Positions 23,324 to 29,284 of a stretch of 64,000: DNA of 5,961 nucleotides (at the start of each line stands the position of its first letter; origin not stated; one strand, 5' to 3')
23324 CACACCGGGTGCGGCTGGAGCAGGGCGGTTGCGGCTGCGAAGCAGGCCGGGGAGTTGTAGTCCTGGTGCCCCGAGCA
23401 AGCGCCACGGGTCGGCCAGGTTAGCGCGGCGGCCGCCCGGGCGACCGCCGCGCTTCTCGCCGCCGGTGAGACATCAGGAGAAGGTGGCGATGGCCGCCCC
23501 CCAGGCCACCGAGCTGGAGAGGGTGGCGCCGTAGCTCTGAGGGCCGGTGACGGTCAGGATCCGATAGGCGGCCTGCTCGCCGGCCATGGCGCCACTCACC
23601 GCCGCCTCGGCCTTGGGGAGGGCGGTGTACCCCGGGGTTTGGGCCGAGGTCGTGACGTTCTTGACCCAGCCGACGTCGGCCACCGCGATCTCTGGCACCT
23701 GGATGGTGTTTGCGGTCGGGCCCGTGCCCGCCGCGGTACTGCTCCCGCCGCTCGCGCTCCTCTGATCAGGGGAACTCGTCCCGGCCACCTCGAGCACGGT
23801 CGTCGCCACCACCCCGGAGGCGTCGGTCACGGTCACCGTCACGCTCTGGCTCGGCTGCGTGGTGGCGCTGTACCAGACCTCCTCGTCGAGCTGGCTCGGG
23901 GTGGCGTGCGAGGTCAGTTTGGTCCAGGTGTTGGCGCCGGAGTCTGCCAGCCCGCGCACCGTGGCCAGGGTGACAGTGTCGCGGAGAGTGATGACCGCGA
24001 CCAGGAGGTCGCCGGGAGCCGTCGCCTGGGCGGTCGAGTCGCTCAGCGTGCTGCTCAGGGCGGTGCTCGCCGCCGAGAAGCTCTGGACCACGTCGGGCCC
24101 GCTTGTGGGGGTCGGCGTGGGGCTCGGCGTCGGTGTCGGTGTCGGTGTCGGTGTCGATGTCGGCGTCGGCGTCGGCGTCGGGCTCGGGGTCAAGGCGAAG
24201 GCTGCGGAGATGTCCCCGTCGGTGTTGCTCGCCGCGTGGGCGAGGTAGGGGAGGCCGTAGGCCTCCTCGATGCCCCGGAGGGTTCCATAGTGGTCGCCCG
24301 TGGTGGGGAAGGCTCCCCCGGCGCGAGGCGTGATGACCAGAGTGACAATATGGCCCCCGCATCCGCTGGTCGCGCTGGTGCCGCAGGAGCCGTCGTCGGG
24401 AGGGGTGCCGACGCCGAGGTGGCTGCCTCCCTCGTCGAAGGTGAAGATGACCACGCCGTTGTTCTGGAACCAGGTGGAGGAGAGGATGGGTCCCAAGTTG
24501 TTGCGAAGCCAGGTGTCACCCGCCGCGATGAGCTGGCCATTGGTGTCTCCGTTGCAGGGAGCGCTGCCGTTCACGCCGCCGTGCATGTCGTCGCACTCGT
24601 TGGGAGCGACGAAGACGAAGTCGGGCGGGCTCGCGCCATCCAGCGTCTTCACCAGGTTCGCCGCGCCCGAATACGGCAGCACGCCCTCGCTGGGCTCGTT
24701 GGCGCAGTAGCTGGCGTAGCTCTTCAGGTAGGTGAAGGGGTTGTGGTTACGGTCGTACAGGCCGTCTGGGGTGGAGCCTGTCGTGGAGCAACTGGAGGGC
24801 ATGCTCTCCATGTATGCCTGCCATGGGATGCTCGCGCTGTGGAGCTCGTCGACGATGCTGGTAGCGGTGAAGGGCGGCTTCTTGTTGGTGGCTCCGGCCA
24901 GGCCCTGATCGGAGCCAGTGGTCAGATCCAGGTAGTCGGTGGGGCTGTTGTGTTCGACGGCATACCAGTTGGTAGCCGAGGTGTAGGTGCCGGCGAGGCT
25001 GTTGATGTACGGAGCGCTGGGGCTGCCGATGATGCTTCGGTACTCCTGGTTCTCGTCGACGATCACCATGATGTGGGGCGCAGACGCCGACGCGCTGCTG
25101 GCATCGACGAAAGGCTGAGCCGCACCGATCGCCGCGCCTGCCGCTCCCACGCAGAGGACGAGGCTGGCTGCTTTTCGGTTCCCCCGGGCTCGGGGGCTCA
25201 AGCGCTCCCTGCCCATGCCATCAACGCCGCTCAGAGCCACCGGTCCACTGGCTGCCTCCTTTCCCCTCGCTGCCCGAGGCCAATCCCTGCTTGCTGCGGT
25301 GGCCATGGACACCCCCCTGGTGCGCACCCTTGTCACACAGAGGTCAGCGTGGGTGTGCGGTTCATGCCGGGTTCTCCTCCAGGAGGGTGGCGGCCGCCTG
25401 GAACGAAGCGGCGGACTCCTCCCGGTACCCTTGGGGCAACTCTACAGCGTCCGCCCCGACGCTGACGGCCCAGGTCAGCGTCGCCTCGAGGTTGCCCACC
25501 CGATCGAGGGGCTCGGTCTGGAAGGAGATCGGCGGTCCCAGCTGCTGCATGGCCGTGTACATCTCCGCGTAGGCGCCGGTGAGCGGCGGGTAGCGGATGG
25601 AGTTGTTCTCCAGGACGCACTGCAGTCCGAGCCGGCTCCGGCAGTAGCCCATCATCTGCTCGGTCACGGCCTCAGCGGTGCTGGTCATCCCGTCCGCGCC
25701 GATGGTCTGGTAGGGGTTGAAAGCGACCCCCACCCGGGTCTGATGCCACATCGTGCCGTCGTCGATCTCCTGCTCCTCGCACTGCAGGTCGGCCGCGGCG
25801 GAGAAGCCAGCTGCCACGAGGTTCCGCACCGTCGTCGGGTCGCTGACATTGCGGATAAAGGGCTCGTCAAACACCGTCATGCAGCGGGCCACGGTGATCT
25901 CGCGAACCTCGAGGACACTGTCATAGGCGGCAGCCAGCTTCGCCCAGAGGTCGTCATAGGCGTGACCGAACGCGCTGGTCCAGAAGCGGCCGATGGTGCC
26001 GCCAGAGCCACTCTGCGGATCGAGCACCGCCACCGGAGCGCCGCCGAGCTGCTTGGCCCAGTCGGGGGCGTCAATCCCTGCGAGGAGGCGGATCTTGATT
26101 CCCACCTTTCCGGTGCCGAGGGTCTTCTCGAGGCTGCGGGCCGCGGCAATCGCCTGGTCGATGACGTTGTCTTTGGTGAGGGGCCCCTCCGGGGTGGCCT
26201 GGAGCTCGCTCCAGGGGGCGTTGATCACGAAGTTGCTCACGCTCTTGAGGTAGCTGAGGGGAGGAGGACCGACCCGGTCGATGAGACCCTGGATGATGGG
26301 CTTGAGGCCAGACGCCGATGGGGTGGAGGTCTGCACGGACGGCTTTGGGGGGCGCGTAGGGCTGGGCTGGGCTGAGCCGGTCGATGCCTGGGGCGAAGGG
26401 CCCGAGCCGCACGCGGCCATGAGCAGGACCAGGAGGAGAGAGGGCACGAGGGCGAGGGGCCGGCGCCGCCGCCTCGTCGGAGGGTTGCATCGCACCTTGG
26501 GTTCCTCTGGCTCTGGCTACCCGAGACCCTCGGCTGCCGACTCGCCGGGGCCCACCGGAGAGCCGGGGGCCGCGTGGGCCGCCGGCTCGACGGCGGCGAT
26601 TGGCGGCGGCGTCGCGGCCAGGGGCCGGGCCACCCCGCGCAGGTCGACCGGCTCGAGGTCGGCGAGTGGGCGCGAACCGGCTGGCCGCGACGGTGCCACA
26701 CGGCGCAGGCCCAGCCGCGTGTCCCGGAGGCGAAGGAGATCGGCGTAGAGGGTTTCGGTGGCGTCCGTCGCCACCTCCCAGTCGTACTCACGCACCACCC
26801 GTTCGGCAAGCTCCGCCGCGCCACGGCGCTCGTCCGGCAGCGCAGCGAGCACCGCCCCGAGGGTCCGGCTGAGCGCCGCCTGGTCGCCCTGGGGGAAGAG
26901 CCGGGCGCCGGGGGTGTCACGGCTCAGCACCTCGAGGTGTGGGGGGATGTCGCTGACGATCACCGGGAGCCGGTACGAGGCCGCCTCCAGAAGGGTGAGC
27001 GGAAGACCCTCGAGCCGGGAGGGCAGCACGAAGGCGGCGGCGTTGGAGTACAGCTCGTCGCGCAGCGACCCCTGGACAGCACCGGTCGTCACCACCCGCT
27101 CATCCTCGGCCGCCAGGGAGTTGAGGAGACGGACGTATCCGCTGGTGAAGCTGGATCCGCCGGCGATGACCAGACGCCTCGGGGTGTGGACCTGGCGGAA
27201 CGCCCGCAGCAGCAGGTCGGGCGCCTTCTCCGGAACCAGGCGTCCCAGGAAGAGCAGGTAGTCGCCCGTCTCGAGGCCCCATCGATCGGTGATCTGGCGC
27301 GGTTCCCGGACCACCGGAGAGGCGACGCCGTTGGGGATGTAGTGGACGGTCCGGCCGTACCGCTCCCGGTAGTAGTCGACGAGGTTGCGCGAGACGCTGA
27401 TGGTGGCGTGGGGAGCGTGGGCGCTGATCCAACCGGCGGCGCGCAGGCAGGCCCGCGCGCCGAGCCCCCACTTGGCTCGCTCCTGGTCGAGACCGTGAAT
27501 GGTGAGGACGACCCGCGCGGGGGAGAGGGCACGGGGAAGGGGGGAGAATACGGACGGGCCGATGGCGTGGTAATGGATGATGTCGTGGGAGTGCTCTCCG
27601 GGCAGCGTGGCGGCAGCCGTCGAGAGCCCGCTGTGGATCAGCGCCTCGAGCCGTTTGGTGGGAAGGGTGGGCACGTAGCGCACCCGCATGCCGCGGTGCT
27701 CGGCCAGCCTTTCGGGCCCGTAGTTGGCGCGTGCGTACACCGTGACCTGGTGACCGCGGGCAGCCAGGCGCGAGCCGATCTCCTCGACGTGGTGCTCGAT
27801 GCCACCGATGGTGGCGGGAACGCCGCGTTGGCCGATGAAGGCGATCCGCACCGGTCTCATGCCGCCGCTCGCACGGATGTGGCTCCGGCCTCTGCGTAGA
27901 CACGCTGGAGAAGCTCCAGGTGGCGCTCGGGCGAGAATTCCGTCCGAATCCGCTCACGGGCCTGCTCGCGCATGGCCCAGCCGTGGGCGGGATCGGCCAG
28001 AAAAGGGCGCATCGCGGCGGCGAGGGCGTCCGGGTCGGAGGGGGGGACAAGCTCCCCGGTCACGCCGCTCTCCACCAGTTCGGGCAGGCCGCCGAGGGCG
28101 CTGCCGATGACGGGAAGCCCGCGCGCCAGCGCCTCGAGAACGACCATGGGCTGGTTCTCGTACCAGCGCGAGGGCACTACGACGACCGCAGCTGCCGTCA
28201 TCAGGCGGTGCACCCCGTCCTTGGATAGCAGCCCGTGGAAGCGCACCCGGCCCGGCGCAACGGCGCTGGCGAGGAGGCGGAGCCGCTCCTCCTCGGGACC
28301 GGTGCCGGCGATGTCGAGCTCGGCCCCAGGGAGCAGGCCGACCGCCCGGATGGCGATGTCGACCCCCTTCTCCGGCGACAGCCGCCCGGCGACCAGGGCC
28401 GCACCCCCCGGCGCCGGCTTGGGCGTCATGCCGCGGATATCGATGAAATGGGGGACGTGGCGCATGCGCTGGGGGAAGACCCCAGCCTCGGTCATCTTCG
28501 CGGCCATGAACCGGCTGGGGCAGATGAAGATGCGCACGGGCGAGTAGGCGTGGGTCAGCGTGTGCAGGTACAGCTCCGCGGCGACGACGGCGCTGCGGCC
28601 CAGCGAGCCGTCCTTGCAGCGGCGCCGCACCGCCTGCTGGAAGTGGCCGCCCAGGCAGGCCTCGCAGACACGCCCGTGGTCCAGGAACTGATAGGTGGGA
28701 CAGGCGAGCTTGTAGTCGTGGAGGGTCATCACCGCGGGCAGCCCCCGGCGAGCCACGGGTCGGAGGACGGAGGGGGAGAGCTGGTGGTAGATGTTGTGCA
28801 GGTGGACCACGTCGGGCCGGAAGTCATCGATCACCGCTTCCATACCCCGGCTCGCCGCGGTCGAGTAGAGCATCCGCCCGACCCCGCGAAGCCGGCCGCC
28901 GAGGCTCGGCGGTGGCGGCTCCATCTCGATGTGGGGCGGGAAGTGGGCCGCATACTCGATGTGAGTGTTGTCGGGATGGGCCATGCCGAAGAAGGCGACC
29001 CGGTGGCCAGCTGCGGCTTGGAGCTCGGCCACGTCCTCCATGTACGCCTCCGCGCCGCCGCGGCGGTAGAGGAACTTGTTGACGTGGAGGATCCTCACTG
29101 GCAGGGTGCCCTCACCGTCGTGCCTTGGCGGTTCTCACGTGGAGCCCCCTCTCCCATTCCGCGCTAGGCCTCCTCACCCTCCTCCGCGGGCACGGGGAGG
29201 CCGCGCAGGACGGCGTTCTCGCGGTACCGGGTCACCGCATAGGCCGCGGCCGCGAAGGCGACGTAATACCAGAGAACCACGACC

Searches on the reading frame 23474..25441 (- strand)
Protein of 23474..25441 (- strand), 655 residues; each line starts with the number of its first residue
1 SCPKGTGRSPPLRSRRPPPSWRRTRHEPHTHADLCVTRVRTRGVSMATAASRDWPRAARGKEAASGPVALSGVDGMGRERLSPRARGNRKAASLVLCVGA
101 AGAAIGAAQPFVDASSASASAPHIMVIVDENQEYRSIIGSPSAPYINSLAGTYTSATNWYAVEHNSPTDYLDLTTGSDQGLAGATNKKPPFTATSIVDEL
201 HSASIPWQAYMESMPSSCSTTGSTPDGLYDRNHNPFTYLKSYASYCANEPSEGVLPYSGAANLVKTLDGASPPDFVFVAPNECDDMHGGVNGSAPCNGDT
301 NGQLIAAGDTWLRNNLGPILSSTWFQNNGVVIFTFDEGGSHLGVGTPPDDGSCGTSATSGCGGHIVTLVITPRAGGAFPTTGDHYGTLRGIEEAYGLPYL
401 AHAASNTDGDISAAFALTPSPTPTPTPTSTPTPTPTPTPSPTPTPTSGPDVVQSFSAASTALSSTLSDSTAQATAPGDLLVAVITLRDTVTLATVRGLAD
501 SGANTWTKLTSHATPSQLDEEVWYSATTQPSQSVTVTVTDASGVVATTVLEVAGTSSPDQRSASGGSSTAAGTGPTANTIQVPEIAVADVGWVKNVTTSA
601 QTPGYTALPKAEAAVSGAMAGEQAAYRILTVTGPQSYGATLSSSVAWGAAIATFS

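Call 7: search_protein_families(library=pfam, proteins=[window:23474-25441:-], max_evalue=0.001)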
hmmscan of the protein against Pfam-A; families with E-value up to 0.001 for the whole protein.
window:23474-25441:- (655 aa): 1 family
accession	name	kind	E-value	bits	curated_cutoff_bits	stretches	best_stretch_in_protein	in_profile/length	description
PF04185.19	Phosphoesterase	-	2e-18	67.1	23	1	143-398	107-356/356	Phosphoesterase family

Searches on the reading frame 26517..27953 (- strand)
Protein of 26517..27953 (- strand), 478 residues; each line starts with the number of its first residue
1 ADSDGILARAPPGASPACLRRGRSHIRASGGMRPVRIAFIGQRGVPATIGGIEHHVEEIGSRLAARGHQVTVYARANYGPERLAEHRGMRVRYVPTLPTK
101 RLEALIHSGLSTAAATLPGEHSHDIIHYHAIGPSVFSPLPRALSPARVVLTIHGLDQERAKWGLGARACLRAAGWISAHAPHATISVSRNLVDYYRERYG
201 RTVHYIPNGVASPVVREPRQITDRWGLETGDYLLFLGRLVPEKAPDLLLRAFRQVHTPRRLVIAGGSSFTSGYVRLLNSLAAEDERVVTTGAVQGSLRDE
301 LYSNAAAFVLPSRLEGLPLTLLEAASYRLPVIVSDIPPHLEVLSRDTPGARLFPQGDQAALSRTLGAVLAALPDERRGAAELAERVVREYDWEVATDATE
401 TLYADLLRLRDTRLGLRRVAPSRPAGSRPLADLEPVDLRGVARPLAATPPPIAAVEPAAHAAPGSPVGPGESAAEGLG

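Call 7: search_protein_families(library=pfam, proteins=[window:26517-27953:-], max_evalue=0.001)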
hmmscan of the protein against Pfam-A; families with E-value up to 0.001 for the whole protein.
window:26517-27953:- (478 aa): 5 families
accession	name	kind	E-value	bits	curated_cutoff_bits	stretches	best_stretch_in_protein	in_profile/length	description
PF13692.12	Glyco_trans_1_4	-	2.8e-23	83.2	27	1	232-369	3-140/142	Glycosyl transferases group 1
PF00534.26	Glycos_transf_1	-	4.3e-23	82.1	26.4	1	228-369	13-156/172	Glycosyl transferases group 1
PF13439.12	Glyco_transf_4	-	3.9e-21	76.2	28.5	1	49-210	1-166/170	Glycosyltransferase Family 4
PF13579.12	Glyco_trans_4_4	-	2.9e-15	57.4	29.7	1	50-209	1-158/158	Glycosyl transferase 4-like domain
PF20706.3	GT4-conflict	-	1.2e-09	38.1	26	1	50-397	12-383/385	Family 4 Glycosyltransferase in conflict systems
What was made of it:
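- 26517..29134 (-): Two GT4 glycosyltransferases. Pfam Glycos_transf_1 and Glyco_transf_4 (call 7).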

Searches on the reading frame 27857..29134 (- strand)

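Call 7: search_protein_families(library=pfam, proteins=[window:27857-29134:-], max_evalue=0.001)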
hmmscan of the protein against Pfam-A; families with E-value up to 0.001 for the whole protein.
window:27857-29134:- (425 aa): 6 families
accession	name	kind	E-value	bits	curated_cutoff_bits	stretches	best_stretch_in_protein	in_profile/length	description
PF00534.26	Glycos_transf_1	-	9.2e-34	116.9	26.4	1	246-395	18-172/172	Glycosyl transferases group 1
PF13692.12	Glyco_trans_1_4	-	4.1e-32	111.8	27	1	247-381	5-142/142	Glycosyl transferases group 1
PF13439.12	Glyco_transf_4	-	1.1e-15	58.6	28.5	1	26-233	2-168/170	Glycosyltransferase Family 4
PF13579.12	Glyco_trans_4_4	-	6.1e-15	56.3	29.7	1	26-228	1-156/158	Glycosyl transferase 4-like domain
PF20706.3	GT4-conflict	-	1.5e-10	41.1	26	1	221-403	172-379/385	Family 4 Glycosyltransferase in conflict systems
PF13524.12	Glyco_trans_1_2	-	5.9e-09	36.5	25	1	263-408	7-141/144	Glycosyl transferase-like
